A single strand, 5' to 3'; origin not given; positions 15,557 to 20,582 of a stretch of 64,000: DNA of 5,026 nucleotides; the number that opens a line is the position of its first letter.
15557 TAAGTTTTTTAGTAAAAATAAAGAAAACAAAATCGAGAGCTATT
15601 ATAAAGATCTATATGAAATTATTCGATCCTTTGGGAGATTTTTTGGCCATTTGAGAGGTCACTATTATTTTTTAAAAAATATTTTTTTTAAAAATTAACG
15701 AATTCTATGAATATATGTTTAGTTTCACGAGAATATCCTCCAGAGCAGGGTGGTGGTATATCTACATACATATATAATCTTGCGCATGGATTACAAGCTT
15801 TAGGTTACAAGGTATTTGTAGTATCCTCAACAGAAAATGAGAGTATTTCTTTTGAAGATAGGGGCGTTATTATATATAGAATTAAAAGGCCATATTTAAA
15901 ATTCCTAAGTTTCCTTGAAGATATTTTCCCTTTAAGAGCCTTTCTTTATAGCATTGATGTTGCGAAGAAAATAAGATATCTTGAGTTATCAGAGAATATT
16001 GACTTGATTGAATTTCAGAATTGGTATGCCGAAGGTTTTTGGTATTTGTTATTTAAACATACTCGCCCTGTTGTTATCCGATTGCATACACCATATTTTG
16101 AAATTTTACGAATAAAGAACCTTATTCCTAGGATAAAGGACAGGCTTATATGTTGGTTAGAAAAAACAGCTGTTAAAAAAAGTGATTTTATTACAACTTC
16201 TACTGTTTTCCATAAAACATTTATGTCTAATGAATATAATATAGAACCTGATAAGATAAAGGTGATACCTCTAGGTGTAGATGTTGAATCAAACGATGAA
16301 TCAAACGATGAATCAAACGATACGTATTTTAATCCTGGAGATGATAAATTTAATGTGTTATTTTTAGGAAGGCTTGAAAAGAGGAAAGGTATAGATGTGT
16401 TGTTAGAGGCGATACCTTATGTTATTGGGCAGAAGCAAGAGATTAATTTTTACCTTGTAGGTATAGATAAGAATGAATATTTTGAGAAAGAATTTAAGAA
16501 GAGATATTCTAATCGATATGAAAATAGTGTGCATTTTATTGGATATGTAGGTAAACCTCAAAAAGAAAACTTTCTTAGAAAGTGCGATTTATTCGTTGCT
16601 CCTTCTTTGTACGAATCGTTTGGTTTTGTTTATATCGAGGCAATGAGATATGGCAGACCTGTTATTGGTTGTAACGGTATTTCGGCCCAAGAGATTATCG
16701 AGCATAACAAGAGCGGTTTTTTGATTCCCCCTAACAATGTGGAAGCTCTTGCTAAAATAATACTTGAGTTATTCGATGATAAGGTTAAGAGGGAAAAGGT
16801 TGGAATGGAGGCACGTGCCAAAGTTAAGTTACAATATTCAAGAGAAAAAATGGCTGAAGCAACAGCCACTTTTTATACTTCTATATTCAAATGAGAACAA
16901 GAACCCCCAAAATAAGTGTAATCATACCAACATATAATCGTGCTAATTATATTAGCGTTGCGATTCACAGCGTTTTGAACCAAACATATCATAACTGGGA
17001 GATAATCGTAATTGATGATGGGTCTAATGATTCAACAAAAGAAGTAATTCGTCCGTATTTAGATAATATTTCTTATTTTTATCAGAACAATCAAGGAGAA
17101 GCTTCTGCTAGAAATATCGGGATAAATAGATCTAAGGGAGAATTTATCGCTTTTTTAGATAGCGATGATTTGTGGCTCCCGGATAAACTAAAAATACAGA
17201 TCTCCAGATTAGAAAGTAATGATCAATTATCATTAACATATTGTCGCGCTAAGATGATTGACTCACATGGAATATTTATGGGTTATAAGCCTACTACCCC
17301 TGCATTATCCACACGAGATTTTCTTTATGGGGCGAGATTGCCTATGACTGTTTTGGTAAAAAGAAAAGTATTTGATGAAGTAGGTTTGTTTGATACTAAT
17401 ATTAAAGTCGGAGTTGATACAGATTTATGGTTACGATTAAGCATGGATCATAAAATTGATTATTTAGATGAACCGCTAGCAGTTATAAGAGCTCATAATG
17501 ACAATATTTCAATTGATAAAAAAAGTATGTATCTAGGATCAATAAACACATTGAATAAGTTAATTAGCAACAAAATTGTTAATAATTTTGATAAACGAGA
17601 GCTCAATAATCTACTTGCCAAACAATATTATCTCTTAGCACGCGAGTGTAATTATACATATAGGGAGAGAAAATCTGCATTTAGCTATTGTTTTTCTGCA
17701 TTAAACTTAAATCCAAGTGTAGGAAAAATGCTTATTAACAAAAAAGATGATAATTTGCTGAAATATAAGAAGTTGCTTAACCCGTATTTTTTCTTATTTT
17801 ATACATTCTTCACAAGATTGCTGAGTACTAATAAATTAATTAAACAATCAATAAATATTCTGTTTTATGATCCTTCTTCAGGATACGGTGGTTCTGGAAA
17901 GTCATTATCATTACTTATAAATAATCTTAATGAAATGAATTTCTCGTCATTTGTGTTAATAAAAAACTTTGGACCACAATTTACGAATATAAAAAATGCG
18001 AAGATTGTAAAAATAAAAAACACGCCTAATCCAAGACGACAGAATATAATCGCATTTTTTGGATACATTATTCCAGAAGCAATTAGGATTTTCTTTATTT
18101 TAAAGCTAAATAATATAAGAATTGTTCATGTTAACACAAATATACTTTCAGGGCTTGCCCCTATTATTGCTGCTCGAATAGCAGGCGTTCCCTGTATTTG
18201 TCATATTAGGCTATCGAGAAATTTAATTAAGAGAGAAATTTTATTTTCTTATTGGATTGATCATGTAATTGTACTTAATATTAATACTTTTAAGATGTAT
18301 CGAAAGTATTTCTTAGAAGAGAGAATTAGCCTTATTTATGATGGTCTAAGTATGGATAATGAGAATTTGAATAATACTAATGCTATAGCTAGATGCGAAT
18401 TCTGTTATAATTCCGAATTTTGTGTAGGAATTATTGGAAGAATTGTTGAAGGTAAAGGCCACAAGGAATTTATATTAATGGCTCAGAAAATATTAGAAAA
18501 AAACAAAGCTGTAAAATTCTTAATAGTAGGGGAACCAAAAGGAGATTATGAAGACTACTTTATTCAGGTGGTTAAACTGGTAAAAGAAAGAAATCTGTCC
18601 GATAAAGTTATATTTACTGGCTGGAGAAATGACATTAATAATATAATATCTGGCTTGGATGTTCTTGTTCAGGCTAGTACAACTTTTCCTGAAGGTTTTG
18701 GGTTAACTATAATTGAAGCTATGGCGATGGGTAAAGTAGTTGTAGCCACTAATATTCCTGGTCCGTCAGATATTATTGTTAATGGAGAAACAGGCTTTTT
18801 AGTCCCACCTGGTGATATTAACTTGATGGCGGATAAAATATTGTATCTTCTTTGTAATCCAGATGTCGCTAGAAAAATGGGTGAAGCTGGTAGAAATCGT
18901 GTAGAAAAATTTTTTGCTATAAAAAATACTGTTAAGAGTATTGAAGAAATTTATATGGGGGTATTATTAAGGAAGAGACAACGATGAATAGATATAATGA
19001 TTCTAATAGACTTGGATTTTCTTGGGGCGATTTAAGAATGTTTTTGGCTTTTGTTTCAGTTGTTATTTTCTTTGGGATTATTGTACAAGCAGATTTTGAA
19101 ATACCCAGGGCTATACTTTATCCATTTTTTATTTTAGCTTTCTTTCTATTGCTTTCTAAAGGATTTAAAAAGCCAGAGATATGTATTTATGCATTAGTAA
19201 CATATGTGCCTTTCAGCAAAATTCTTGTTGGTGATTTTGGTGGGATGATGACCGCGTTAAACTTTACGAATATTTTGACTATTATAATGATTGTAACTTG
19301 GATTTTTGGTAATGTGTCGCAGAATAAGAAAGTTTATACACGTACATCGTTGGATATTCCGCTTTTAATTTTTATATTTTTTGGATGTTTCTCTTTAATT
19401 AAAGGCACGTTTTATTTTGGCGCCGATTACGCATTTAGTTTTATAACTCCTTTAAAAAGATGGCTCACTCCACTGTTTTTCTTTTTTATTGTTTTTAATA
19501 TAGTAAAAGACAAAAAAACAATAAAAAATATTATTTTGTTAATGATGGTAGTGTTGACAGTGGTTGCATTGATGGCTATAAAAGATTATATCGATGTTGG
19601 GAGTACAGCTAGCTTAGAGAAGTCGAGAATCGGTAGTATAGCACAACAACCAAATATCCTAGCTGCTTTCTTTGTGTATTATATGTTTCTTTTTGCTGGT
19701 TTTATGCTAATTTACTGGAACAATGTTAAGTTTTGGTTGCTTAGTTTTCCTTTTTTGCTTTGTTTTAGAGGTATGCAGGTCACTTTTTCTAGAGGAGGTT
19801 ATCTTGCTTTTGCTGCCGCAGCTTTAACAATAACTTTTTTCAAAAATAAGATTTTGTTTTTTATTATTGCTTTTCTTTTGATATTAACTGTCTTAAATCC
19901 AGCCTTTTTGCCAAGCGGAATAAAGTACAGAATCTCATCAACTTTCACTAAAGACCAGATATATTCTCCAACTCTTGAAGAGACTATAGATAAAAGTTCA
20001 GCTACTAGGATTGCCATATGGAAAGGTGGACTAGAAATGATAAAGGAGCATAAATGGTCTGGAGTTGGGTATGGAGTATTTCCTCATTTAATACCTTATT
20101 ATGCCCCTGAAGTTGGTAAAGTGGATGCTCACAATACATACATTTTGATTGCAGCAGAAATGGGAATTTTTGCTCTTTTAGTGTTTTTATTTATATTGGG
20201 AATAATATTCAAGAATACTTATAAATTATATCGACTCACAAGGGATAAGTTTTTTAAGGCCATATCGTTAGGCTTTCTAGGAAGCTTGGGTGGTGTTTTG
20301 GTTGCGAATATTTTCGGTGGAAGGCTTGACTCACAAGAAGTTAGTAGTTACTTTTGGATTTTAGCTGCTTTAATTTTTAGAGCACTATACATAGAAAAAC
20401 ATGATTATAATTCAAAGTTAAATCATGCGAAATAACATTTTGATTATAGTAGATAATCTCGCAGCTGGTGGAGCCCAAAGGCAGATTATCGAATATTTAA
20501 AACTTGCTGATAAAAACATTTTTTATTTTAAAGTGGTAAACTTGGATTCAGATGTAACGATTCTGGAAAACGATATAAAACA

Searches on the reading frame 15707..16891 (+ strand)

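Call 36: search_protein_families(library=pfam, proteins=[window:15707-16891:+], max_evalue=0.00001)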
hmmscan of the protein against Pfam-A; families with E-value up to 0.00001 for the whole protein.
window:15707-16891:+ (395 aa): 5 families
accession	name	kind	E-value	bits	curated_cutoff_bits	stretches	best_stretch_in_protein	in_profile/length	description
PF00534.26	Glycos_transf_1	-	3e-38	131.5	26.4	1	211-371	12-171/172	Glycosyl transferases group 1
PF13692.12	Glyco_trans_1_4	-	5.1e-35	121.3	27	1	215-358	2-142/142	Glycosyl transferases group 1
PF13439.12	Glyco_transf_4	-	3.5e-23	82.9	28.5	1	16-194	2-169/170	Glycosyltransferase Family 4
PF13579.12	Glyco_trans_4_4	-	2.8e-14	54.2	29.7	1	16-190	1-158/158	Glycosyl transferase 4-like domain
PF20706.3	GT4-conflict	-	7.7e-14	51.9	26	1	187-320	177-309/385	Family 4 Glycosyltransferase in conflict systems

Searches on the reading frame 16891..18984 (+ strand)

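Call 36: search_protein_families(library=pfam, proteins=[window:16891-18984:+], max_evalue=0.00001)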
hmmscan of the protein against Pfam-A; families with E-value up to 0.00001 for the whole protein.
window:16891-18984:+ (698 aa): 6 families
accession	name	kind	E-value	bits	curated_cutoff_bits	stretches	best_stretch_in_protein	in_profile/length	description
PF00534.26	Glycos_transf_1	-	2.9e-37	128.3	26.4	1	510-670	16-172/172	Glycosyl transferases group 1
PF00535.33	Glycos_transf_2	-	6.6e-36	124.2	23.3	1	9-112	1-108/168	Glycosyl transferase family 2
PF13692.12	Glyco_trans_1_4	-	2.6e-32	112.5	27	1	512-656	4-142/142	Glycosyl transferases group 1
PF10111.15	Glyco_tranf_2_2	-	4.4e-16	59.6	27.3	1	9-207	1-223/276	Glycosyltransferase like family 2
PF13641.12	Glyco_tranf_2_3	-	4.6e-14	53.4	27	1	6-115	1-119/230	Glycosyltransferase like family 2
PF13524.12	Glyco_trans_1_2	-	9e-06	26.1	25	0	534-684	9-142/144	Glycosyl transferase-like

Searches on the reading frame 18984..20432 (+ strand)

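Call 36: search_protein_families(library=pfam, proteins=[window:18984-20432:+], max_evalue=0.00001)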
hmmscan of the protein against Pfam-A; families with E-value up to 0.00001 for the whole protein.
window:18984-20432:+ (483 aa): 1 family
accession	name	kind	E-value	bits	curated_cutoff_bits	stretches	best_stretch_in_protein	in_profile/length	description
PF04932.20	Wzy_C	-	1.4e-20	74.1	31.7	1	257-402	3-149/149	O-Antigen ligase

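Call 62: search_protein_families(library=ncbifam, proteins=[window:18984-20432:+], max_evalue=1e-8)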
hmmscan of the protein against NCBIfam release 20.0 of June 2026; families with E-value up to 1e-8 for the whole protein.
window:18984-20432:+ (483 aa): 1 family
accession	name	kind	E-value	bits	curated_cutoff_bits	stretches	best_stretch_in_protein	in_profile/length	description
TIGR00947.1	2A73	equivalog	7.5e-14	51.6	366.4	1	100-464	46-419/425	IctB family putative bicarbonate transporter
